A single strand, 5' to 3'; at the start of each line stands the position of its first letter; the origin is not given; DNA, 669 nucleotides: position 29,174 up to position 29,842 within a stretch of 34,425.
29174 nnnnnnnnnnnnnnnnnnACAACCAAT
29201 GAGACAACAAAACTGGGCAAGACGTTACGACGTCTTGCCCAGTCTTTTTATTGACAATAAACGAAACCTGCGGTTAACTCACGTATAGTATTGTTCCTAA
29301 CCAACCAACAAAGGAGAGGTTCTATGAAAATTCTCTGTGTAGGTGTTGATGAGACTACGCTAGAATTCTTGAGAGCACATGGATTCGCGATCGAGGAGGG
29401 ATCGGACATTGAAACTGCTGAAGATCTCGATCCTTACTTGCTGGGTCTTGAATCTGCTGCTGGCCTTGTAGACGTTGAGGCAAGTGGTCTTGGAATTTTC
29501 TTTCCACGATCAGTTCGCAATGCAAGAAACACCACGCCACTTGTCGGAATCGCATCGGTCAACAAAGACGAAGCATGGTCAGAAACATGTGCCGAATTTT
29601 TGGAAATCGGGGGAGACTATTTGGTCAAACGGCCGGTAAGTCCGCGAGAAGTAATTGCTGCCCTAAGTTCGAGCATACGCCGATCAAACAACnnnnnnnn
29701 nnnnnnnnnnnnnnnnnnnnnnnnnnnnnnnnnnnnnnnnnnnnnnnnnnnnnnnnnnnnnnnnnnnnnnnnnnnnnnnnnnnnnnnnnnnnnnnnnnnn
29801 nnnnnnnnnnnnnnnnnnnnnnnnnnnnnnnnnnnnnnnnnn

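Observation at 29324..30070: CtrA-type response regulator in a genome that otherwise looks Patescibacteria-like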

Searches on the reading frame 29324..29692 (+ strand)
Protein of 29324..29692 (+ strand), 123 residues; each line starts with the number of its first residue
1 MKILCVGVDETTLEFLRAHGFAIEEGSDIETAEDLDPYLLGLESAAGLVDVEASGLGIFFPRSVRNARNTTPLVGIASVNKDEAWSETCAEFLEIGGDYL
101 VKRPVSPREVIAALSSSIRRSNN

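Call 67: find_related_loci(query=A7, collection=metagenome_contigs, flank=6000)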
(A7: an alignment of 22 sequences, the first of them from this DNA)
Query A7 (123 aa) in metagenome_contigs; peptide patterns used: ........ (x = any residue, [..] = any of these).
82 stretches matched a pattern; 30 encode a relative of the query (tblastn E <= 1e-3); 30 distinct loci.
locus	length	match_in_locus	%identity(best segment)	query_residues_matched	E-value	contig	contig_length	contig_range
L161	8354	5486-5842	45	1-120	3e-31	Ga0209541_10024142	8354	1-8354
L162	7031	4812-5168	45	1-120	3e-31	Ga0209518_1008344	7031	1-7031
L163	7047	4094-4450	45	1-120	3e-31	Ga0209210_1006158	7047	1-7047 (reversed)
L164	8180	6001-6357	45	1-120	6e-31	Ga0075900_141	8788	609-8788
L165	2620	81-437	45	1-120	2e-30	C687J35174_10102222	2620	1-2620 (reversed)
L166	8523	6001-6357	45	1-120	2e-30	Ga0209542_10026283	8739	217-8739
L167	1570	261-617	43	1-120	1e-30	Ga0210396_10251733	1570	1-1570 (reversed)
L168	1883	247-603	43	1-120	3e-30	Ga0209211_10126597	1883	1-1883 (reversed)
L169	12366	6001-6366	43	1-122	9e-30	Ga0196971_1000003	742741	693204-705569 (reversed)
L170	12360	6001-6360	45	1-120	1e-28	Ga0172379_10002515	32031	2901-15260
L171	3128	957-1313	43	1-120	2e-28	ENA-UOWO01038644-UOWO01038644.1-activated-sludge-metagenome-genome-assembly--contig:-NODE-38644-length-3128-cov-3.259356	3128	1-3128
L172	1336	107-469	42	1-121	7e-27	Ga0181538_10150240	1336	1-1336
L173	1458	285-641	44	1-120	1e-26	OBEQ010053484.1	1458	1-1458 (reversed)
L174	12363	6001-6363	40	1-122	2e-26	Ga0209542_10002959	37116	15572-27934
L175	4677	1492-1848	40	1-120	6e-25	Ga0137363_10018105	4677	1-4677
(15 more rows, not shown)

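Call 72: find_homologous_proteins(query=L170:9924-11102:+, max_evalue=1e-20)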
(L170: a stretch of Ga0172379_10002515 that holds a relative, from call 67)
Query L170:9924-11102:+ (392 aa): 4465 proteins with E <= 1e-20 among 8000 candidates; the best 120 are listed.
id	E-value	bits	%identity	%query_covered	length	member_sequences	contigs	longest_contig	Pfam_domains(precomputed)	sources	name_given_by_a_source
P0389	1.3e-235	800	94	100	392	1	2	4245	PF02491.26,PF14450.13,PF11104.15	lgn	-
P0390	7.2e-235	797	92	100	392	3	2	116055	PF02491.26,PF14450.13,PF11104.15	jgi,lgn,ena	jgi:cell division protein FtsA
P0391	2.4e-232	789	91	100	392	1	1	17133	PF02491.26,PF14450.13,PF11104.15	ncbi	-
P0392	2.6e-231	786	90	100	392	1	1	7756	PF02491.26,PF14450.13,PF11104.15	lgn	-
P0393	1.1e-230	783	90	100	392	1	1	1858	PF02491.26,PF14450.13,PF11104.15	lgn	-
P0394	1.4e-230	783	90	100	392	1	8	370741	PF02491.26,PF14450.13,PF11104.15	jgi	jgi:cell division protein FtsA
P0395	2.2e-229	779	90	100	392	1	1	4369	PF02491.26,PF14450.13,PF11104.15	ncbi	-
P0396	1.3e-228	777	90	100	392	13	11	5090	PF02491.26,PF14450.13,PF11104.15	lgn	-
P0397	5.7e-227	771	89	100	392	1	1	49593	PF02491.26,PF14450.13,PF11104.15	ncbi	-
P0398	6.8e-227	771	89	100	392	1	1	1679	PF02491.26,PF14450.13,PF11104.15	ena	-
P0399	1.3e-226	770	89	100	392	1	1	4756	PF02491.26,PF14450.13,PF11104.15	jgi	jgi:cell division protein FtsA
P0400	2.9e-225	766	89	100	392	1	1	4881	PF02491.26,PF14450.13,PF11104.15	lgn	-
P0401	1.6e-220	750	88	100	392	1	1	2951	PF02491.26,PF14450.13,PF11104.15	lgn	-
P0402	1.0e-210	718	82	100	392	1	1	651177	PF02491.26,PF14450.13,PF11104.15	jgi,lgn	jgi:cell division protein FtsA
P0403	1.6e-210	717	82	100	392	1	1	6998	PF02491.26,PF14450.13,PF11104.15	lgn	-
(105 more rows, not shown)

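Call 89: find_encoding_contigs(protein=P0394, flank=10000, max_places=3)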
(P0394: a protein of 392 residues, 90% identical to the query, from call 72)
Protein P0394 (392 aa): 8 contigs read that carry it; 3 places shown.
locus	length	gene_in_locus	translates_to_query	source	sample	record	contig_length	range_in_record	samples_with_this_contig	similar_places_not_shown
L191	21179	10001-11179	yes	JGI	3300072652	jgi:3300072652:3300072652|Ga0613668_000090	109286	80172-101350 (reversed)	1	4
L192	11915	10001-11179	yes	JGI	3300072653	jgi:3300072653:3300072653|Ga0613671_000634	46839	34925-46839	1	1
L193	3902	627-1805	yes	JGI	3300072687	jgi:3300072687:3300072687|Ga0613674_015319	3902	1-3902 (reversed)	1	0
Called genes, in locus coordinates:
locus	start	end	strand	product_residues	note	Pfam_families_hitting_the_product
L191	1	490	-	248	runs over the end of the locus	-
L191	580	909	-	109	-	-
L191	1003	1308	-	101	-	-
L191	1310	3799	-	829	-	PF00521:DNA_topoisoIV, PF03989:DNA_gyraseA_C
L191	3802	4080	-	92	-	-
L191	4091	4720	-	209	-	PF13483:Lactamase_B_3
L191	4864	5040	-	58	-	-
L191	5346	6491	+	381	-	PF21543:CvfB_2nd (faint), PF00575:S1 (weak), PF23459:S1_RRP5 (faint), PF00575:S1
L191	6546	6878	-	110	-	PF00486:Trans_reg_C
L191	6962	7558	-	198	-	PF01195:Pept_tRNA_hydro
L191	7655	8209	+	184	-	PF10502:Peptidase_S26, PF00717:Peptidase_S24 (weak)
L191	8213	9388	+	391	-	PF03129:HGTP_anticodon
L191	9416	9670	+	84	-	-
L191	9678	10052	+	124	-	PF02130:YbeY (weak)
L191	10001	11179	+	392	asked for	PF02491:SHS2_FTSA, PF11104:PilM_2 (weak), PF14450:FtsA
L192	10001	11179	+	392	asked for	PF02491:SHS2_FTSA, PF11104:PilM_2 (weak), PF14450:FtsA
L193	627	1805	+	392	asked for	PF02491:SHS2_FTSA, PF11104:PilM_2 (weak), PF14450:FtsA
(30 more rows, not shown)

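Call 90: find_encoding_contigs(protein=P0402, flank=10000, max_places=2)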
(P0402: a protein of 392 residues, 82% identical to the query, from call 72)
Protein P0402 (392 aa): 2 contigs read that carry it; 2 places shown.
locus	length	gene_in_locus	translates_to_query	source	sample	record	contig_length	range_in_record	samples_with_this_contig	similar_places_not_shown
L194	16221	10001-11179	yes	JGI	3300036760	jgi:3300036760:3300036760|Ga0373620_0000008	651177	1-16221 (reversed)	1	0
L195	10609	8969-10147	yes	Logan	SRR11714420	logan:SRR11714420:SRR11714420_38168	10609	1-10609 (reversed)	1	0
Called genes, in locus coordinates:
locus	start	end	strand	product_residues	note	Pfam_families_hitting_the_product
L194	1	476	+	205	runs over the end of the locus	-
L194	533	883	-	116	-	-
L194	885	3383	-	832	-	PF00521:DNA_topoisoIV, PF03989:DNA_gyraseA_C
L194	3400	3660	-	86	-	-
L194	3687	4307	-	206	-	PF13483:Lactamase_B_3, PF12706:Lactamase_B_2 (weak)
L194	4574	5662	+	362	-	PF00575:S1 (weak), PF23459:S1_RRP5 (faint), PF21543:CvfB_2nd (faint), PF00575:S1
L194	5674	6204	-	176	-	PF01195:Pept_tRNA_hydro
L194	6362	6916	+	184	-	PF10502:Peptidase_S26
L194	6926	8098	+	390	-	PF03129:HGTP_anticodon (weak)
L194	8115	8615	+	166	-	-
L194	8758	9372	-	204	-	PF20803:PaaX_M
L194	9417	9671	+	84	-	-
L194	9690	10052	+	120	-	PF02130:YbeY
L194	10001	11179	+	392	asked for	PF02491:SHS2_FTSA, PF11104:PilM_2, PF14450:FtsA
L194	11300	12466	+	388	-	PF00091:Tubulin, PF12327:FtsZ_C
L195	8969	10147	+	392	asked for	PF02491:SHS2_FTSA, PF11104:PilM_2, PF14450:FtsA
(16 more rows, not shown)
